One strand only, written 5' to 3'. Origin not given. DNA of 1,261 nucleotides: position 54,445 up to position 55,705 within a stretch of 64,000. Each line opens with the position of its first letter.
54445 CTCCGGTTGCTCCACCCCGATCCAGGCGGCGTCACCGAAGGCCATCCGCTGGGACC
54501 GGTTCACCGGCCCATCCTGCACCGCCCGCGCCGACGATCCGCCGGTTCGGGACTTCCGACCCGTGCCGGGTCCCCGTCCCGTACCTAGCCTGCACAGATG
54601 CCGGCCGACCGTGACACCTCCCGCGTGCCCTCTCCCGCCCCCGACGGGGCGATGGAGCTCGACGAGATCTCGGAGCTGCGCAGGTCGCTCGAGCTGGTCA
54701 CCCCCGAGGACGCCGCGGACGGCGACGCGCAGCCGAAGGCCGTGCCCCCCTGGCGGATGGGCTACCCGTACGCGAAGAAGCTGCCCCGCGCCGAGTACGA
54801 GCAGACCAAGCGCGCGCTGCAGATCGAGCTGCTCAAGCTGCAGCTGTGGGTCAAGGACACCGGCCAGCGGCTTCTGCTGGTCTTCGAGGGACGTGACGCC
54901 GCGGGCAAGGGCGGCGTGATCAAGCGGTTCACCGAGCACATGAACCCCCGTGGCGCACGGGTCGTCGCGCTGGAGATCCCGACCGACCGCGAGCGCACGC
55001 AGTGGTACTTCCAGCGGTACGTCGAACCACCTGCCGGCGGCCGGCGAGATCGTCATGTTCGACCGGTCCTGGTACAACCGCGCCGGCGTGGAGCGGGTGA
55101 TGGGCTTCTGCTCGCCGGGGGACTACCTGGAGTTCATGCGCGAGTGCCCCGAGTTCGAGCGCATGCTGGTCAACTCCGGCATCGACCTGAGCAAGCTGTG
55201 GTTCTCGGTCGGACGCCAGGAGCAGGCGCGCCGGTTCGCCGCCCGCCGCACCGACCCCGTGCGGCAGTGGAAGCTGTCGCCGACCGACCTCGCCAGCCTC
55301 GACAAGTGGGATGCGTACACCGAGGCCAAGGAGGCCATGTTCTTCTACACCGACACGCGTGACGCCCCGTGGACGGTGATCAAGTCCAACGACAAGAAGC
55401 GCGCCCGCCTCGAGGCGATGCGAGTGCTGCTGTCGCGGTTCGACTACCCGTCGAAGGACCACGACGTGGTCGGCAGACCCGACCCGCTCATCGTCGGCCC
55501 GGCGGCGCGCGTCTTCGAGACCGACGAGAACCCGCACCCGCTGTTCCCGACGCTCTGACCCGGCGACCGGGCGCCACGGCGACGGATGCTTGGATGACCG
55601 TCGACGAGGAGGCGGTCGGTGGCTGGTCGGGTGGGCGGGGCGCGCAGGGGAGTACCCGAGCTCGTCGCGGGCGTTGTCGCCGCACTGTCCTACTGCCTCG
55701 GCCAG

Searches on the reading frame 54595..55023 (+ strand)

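Call 65: search_protein_families(library=pfam, proteins=[window:54595-55023:+], max_evalue=0.00001)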
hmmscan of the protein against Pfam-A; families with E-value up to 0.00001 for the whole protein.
window:54595-55023:+ (143 aa): 1 family
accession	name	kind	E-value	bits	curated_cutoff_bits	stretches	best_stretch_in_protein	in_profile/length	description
PF03976.20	PPK2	-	5.8e-32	111.5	22.3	1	64-143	3-82/229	Polyphosphate kinase 2 (PPK2)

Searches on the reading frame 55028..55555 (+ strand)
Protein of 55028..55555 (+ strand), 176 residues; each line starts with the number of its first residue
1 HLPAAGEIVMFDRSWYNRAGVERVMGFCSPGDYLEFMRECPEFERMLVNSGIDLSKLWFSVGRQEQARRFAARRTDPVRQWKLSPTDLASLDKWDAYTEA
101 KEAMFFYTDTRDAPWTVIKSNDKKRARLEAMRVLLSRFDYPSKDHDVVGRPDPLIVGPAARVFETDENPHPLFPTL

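Call 65: search_protein_families(library=pfam, proteins=[window:55028-55555:+], max_evalue=0.00001)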
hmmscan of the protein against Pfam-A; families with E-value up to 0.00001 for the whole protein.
window:55028-55555:+ (176 aa): 1 family
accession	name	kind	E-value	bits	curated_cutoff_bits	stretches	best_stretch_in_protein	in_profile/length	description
PF03976.20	PPK2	-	8.5e-64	215.7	22.3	1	1-145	84-228/229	Polyphosphate kinase 2 (PPK2)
